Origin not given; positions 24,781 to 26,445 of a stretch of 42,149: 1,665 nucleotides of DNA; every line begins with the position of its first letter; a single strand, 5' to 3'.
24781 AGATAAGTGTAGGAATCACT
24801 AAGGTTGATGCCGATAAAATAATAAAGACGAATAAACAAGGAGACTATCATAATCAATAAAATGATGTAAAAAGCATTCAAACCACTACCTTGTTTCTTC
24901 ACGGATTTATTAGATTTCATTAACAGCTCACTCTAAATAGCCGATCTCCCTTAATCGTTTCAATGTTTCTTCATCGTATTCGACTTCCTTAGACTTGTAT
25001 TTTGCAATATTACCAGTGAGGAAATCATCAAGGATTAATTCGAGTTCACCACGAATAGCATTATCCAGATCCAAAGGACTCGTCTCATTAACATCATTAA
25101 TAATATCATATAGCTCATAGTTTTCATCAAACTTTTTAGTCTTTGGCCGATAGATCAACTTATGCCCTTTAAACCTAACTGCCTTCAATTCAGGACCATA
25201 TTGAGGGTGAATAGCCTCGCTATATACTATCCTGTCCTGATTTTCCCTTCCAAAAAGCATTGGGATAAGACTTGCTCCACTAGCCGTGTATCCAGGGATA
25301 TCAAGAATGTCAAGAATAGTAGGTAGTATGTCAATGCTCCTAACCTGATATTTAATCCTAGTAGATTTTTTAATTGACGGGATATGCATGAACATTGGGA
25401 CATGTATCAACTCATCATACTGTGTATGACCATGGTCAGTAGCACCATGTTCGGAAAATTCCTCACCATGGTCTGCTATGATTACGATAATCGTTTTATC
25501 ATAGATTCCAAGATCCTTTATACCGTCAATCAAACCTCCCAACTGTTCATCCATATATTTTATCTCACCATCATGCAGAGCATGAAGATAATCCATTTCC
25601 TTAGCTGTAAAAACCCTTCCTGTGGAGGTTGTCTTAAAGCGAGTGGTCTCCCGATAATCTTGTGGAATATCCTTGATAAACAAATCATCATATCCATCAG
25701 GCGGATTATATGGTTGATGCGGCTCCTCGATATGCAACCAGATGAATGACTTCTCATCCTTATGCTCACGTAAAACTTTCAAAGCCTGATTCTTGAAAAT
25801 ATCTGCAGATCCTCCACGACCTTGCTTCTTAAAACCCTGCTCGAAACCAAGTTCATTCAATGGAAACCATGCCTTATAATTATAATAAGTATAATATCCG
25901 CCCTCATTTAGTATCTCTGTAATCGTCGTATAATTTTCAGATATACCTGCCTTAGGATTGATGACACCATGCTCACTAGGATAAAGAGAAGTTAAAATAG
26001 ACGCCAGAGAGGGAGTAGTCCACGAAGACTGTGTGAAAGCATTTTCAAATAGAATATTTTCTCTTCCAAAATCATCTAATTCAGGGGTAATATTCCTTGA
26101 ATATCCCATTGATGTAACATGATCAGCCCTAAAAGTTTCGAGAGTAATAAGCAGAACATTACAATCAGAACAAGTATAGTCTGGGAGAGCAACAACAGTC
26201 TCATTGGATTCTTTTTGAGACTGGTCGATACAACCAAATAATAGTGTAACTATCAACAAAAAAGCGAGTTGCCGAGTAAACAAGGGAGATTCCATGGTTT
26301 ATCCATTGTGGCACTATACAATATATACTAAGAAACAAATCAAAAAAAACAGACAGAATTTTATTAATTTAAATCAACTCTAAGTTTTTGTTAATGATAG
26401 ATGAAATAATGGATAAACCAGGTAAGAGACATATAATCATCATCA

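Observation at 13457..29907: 16-kb envelope-remodelling island between aroA and trpS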

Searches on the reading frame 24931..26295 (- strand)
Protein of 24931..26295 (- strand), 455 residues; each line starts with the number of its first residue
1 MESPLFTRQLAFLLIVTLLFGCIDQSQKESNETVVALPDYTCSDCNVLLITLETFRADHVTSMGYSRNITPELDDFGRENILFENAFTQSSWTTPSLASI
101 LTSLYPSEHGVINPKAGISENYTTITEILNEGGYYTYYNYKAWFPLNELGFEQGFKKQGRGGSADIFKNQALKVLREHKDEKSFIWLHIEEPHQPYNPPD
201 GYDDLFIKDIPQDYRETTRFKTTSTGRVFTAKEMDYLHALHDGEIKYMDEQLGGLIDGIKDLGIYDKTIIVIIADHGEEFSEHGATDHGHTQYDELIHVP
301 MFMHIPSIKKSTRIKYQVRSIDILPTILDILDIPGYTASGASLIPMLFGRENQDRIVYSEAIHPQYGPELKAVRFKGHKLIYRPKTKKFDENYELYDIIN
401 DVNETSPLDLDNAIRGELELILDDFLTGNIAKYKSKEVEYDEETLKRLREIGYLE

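Call 4: search_protein_families(library=pfam, proteins=[window:24931-26295:-], max_evalue=0.01)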
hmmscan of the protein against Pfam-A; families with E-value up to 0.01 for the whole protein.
window:24931-26295:- (455 aa): 5 families
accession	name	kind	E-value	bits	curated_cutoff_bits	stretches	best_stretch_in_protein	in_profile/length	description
PF00884.28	Sulfatase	-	1.5e-48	166.1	25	1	46-333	2-301/301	Sulfatase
PF01663.27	Phosphodiest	-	6.1e-10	39.6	23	1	47-278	1-221/342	Type I phosphodiesterase / nucleotide pyrophosphatase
PF16347.10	SGSH_C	-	6.3e-08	33.4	29.3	1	282-407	2-130/154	N-sulphoglucosamine sulphohydrolase, C-terminal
PF02995.22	DUF229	-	0.00069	18.9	25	1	246-295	311-360/496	Protein of unknown function (DUF229)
PF07394.17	DUF1501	-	0.0036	16.9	27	1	237-289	260-315/390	Protein of unknown function (DUF1501)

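Call 7: search_protein_families(library=ncbifam, proteins=[window:24931-26295:-], max_evalue=0.001)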
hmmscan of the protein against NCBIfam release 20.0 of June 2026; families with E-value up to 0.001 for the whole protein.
window:24931-26295:- (455 aa): 14 families
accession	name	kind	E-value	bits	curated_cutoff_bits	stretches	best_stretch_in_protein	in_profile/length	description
NF010322.0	PRK13759.1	equivalog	2.9e-39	134.9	481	2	169-419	187-447/486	arylsulfatase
NF045661.1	HdlasePehA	equivalog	4.5e-29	101.4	900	2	225-354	268-399/506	phosphoric/sulfuric ester hydrolase PehA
TIGR03417.1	chol_sulfatase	equivalog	8.6e-26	90.9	433.45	2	227-419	231-430/500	choline-sulfatase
NF052527.1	Mn_arylsulf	exception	2.4e-23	82.8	850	2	172-409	188-432/479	manganese-dependent arylsulfatase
NF053595.1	LptchSynLtaSGpos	equivalog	7.9e-12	44.5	970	1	246-334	435-529/626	lipoteichoic acid synthase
NF007160.0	PRK09598.1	equivalog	3.3e-10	38.9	561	1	29-308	204-474/523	phosphoethanolamine--lipid A transferase EptA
NF038282.1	LapC_YejM_PbgA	exception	6.3e-08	31.4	825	1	242-329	415-498/584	LPS biosynthesis-modulating metalloenzyme YejM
NF038075.1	fam_STM4013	hypoth_equivalog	1.4e-07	31.3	250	1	239-301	198-256/261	STM4013/SEN3800 family hydrolase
NF047438.1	polymyxin_MCR12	exception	3.4e-07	29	1200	1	229-305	411-490/548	MCR-12 family phosphoethanolamine--lipid A transferase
NF028537.1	P_eth_NH2_trans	domain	5.3e-07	28.5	500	0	220-333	392-514/527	phosphoethanolamine--lipid A transferase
NF008593.0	PRK11560.1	equivalog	1e-06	27.3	493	0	39-75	242-278/563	kdo(2)-lipid A phosphoethanolamine 7''-transferase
NF033463.1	polymyxin_MCR5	exception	0.00021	20.1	1250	0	211-304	398-490/547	MCR-5 family phosphoethanolamine--lipid A transferase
NF007933.0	PRK10649.1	subfamily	0.00027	19.6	404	0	47-138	240-326/577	phosphoethanolamine transferase CptA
NF008619.0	PRK11598.1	equivalog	0.0003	19.4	660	0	219-305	399-488/546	phosphoethanolamine transferase EptA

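Call 31: find_related_loci(query=A3, collection=metagenome_contigs, flank=10000)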
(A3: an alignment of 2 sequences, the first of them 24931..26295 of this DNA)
Query A3 (455 aa) in metagenome_contigs; peptide patterns used: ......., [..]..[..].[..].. (x = any residue, [..] = any of these).
600 stretches matched a pattern (row limit reached: there are more); 1 encode a relative of the query (tblastn E <= 1e-3); 1 distinct loci.
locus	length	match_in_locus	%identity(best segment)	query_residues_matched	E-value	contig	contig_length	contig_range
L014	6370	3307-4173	23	27-333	8e-9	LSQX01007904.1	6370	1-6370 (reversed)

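Call 32: search_solved_structures(query=window:24931-26295:-, max_evalue=0.00001, show_alignments=2)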
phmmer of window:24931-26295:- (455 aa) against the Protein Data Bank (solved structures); distinct sequences matched with E-value up to 0.00001: 63 (the best 60 are shown).
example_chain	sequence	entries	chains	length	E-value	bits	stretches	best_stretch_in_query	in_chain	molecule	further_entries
8di0_A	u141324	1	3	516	4e-22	81.8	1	181-334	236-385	Arylsulfatase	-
6pt6_B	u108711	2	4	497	2.2e-21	79.4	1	177-406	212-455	exo-2S-iota carrageenan S1 sulfatase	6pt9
7oz8_AAA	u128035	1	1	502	2.4e-21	79.2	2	181-355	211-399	Choline-sulfatase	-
6ptk_A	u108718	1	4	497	2.7e-21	79.1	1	177-406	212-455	exo-2S-iota carrageenan S1 sulfatase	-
6pt4_B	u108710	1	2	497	3.4e-21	78.7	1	177-406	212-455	exo-2S-iota carrageenan S1 sulfatase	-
6hhm_A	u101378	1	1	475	9.3e-21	77.3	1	170-350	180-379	Arylsulfatase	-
9koq_A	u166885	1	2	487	2.1e-20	76.1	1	181-412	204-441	Sulfatase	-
4uph_A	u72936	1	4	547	3.4e-20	75.5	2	228-352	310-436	SULFATASE (SULFURIC ESTER HYDROLASE) PROTEIN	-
4upi_A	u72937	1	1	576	1.7e-18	69.8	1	187-399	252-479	SULFATASE FAMILY PROTEIN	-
7p24_AAA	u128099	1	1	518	3.7e-17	65.5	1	214-401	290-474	Mucin-desulfating sulfatase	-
9s03_A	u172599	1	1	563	6.2e-17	64.7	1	244-453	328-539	Putative sulfatase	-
4upk_A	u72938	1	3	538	6.9e-17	64.6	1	234-359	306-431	PHOSPHONATE MONOESTER HYDROLASE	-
5g2v_A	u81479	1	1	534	8.3e-17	64.3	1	243-367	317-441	N-ACETYLGLUCOSAMINE-6-SULFATASE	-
3b5q_A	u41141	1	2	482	9.3e-17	64.1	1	241-442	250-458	Putative sulfatase yidJ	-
5g2t_A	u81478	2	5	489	1.1e-16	63.9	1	241-442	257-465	2-O GLYCOSAMINOGLYCAN SULFATASE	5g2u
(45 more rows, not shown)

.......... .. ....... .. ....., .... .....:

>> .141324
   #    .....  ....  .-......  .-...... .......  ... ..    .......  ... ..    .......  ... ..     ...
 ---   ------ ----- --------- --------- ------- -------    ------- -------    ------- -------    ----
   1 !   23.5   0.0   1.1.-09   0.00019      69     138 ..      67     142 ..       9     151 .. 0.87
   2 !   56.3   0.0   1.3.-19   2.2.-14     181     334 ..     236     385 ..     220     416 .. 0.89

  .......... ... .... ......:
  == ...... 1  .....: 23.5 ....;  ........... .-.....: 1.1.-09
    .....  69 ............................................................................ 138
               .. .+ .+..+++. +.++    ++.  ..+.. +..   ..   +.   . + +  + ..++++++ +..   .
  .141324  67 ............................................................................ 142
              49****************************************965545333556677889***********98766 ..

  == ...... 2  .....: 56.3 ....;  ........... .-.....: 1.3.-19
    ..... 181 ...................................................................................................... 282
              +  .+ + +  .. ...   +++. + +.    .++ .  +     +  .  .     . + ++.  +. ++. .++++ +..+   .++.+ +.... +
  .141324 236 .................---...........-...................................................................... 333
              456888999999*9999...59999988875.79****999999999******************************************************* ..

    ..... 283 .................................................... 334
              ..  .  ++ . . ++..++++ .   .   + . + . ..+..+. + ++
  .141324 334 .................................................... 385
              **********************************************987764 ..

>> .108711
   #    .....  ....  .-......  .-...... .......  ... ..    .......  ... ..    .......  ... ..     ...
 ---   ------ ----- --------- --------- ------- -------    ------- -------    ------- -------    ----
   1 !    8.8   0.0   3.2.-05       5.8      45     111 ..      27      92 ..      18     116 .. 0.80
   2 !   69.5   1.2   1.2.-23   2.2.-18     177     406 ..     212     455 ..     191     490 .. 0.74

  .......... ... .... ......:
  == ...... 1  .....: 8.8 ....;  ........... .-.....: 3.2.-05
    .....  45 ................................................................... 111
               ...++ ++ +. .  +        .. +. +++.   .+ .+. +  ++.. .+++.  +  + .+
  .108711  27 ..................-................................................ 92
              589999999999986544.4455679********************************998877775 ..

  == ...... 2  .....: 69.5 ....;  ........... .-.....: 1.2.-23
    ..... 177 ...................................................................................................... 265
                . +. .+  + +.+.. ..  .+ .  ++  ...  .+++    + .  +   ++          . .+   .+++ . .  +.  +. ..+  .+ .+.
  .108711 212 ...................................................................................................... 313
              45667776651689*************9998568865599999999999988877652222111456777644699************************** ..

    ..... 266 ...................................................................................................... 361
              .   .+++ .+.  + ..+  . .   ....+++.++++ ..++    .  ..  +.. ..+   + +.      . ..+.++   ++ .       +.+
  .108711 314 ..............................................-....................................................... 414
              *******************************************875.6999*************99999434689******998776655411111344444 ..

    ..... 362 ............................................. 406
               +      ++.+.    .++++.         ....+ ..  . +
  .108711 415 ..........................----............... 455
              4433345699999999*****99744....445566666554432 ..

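Call 46: find_homologous_proteins(query=window:24931-26295:-, max_evalue=1e-20)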
Query window:24931-26295:- (455 aa): 2220 proteins with E <= 1e-20 among 8000 candidates; the best 120 are listed.
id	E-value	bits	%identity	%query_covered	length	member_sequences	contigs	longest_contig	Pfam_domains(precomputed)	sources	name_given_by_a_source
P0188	0.0e+0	1017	100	97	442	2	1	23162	PF01663.28,PF16347.11,PF00884.29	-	-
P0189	7.6e-157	541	53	99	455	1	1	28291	PF01663.28,PF16347.11,PF00884.29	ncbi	ncbi:MAG: sulfatase [Candidatus Altiarchaeota archaeon]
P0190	2.1e-151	523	52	98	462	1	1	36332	PF01663.28,PF16347.11,PF00884.29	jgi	jgi:arylsulfatase A-like enzyme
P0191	9.2e-132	458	46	98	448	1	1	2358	PF01663.28,PF16347.11,PF00884.29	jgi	jgi:choline-sulfatase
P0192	1.3e-83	299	43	78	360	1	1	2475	PF16347.11,PF00884.29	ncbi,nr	ncbi:MAG: sulfatase-like hydrolase/transferase, partial [Candidatus Altiarchaeota archaeon]|nr:sulfa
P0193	6.9e-73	264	36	95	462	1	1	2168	PF01663.28,PF16347.11,PF00884.29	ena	-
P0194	8.9e-71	257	35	100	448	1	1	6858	PF01663.28,PF16347.11,PF00884.29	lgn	-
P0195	1.4e-66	243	36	91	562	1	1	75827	PF02995.23,PF01663.28,PF16347.11,PF00884.29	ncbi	-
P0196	4.5e-65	238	35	90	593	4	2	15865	PF01663.28,PF16347.11,PF00884.29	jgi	jgi:arylsulfatase A-like enzyme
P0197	9.4e-65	237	35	90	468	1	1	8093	PF02995.23,PF01663.28,PF16347.11,PF00884.29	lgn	-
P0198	8.0e-64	234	35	90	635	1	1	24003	PF01663.28,PF16347.11,PF00884.29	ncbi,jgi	-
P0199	9.2e-64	234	38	80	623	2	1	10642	PF02995.23,PF01663.28,PF16347.11,PF00884.29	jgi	jgi:arylsulfatase A-like enzyme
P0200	4.6e-63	232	37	83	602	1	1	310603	PF01663.28,PF16347.11,PF00884.29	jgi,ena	-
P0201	7.9e-63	231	35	92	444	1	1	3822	PF01663.28,PF16347.11,PF00884.29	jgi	-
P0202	8.2e-63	231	36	95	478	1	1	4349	PF01663.28,PF16347.11,PF00884.29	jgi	jgi:arylsulfatase A-like enzyme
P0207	4.3e-62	228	34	91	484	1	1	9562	PF01663.28,PF16347.11,PF00884.29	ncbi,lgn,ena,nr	ncbi:sulfatase [Candidatus Pacearchaeota archaeon]|nr:sulfatase [Candidatus Pacearchaeota archaeon]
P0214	9.5e-61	224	34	91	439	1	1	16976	PF01663.28,PF16347.11,PF00884.29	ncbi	ncbi:sulfatase [Candidatus Altiarchaeota archaeon]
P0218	9.6e-60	221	34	90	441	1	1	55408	PF01663.28,PF16347.11,PF00884.29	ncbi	ncbi:MAG: sulfatase [Candidatus Altiarchaeota archaeon]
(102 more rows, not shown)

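Call 47: find_encoding_contigs(protein=P0190, flank=10000, max_places=3)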
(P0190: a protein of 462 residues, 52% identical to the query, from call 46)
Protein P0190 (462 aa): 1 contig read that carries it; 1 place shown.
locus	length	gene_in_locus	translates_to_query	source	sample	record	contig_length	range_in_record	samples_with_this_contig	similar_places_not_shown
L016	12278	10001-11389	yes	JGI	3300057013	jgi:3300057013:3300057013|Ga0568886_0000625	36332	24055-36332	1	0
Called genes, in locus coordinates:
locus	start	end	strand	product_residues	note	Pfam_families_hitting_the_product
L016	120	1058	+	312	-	PF03215:Rad17 (faint), PF05496:RuvB_N, PF00004:AAA, PF13177:DNA_pol3_delta2, PF21960:RCF1-5-like_lid (faint), PF25361:AAA_lid_RFC1 (weak), PF08542:Rep_fac_C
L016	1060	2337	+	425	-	PF02878:PGM_PMM_I, PF02879:PGM_PMM_II, PF02880:PGM_PMM_III, PF00408:PGM_PMM_IV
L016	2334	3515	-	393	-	PF01142:TruD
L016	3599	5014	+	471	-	PF13231:PMT_2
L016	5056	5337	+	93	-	-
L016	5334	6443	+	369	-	PF00579:tRNA-synt_1b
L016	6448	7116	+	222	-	PF00535:Glycos_transf_2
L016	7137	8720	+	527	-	PF02366:PMT (weak), PF13231:PMT_2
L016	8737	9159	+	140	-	-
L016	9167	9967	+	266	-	-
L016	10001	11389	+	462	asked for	PF00884:Sulfatase, PF01663:Phosphodiest (faint), PF16347:SGSH_C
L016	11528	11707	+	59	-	-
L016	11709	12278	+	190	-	?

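Call 48: find_encoding_contigs(protein=P0218, flank=10000, max_places=2)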
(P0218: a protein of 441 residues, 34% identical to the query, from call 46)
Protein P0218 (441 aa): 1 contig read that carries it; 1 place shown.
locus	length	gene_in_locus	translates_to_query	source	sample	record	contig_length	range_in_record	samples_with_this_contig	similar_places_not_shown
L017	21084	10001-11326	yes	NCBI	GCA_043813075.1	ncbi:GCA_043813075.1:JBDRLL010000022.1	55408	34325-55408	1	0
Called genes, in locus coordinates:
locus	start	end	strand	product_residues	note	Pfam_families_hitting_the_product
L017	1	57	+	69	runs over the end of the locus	-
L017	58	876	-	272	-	PF01875:Memo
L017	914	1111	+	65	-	PF00125:Histone, PF00808:CBFD_NFYB_HMF, PF02291:TFIID-31kDa (faint)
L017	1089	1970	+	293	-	-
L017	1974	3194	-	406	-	PF00483:NTP_transferase, PF12804:NTP_transf_3, PF24894:Hexapep_GlmU (faint), PF00132:Hexapep (weak), PF25084:LbH_EIF2B, PF25087:GMPPB_C, PF00132:Hexapep (weak)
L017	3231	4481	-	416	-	-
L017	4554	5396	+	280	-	PF13489:Methyltransf_23, PF08241:Methyltransf_11, PF08242:Methyltransf_12, PF13649:Methyltransf_25 (weak), PF13847:Methyltransf_31 (weak)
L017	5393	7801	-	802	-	PF00133:tRNA-synt_1, PF01406:tRNA-synt_1e (faint), PF09334:tRNA-synt_1g, PF08264:Anticodon_1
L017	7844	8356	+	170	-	-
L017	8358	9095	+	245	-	-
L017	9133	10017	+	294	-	PF20316:DUF6612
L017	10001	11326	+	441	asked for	PF00884:Sulfatase, PF01663:Phosphodiest, PF16347:SGSH_C (faint)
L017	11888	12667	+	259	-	-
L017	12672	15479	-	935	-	PF00133:tRNA-synt_1, PF01406:tRNA-synt_1e (faint), PF09334:tRNA-synt_1g, PF08264:Anticodon_1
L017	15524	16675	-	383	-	PF00155:Aminotran_1_2, PF00266:Aminotran_5 (weak), PF01041:DegT_DnrJ_EryC1, PF01053:Cys_Met_Meta_PP (weak)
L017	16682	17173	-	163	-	PF13412:HTH_24, PF13404:HTH_AsnC-type, PF01037:AsnC_trans_reg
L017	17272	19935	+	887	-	-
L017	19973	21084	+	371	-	?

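Call 59: search_protein_families(library=pfam, proteins=[L016:3599-5011:+, L016:5056-5334:+], max_evalue=0.1)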
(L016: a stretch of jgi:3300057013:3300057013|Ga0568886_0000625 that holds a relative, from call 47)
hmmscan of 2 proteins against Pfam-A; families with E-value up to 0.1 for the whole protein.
L016:3599-5011:+ (471 aa): 1 family
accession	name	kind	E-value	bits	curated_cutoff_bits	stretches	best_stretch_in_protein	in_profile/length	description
PF13231.12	PMT_2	-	2.4e-08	34.8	26.1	1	72-229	2-157/160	Dolichyl-phosphate-mannose-protein mannosyltransferase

L016:5056-5334:+ (93 aa): 3 families
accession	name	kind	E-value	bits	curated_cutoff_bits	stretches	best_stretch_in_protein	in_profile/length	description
PF01503.22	PRA-PH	-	0.00023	21.9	21.3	1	31-86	35-82/86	Phosphoribosyl-ATP pyrophosphohydrolase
PF03819.22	MazG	-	0.0051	17.5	22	1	25-79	5-55/74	MazG nucleotide pyrophosphohydrolase domain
PF08761.16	dUTPase_2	-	0.035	14.8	22.9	1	9-81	11-88/162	dUTPase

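Call 79: find_encoding_contigs(protein=P0214, flank=8000, max_places=2)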
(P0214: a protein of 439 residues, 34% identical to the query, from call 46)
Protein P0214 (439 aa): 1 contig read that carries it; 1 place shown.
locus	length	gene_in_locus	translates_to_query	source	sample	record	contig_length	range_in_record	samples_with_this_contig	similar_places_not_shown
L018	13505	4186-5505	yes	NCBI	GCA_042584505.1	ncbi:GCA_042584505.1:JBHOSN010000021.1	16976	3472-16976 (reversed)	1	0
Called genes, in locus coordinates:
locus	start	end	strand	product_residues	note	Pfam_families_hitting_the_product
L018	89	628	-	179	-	PF01558:POR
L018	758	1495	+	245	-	PF00535:Glycos_transf_2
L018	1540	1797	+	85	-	PF01247:Ribosomal_L35Ae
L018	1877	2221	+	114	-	-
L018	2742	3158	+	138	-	PF03703:bPH_2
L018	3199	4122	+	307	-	PF01145:Band_7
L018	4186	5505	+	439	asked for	PF00884:Sulfatase, PF01663:Phosphodiest, PF16347:SGSH_C (weak)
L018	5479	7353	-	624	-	-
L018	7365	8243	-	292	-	PF00586:AIRS, PF02769:AIRS_C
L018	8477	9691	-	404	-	-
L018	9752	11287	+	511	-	PF01921:tRNA-synt_1f, PF09334:tRNA-synt_1g (faint)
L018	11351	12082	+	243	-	PF00705:PCNA_N, PF02144:Rad1 (faint), PF02747:PCNA_C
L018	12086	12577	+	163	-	-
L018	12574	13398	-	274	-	PF13507:GATase_5, PF07685:GATase_3 (faint)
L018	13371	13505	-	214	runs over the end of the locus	PF01209:Ubie_methyltran, PF02353:CMAS, PF03848:TehB, PF13489:Methyltransf_23, PF13847:Methyltransf_31, PF08241:Methyltransf_11, PF08242:Methyltransf_12, PF13649:Methyltransf_25, +4 more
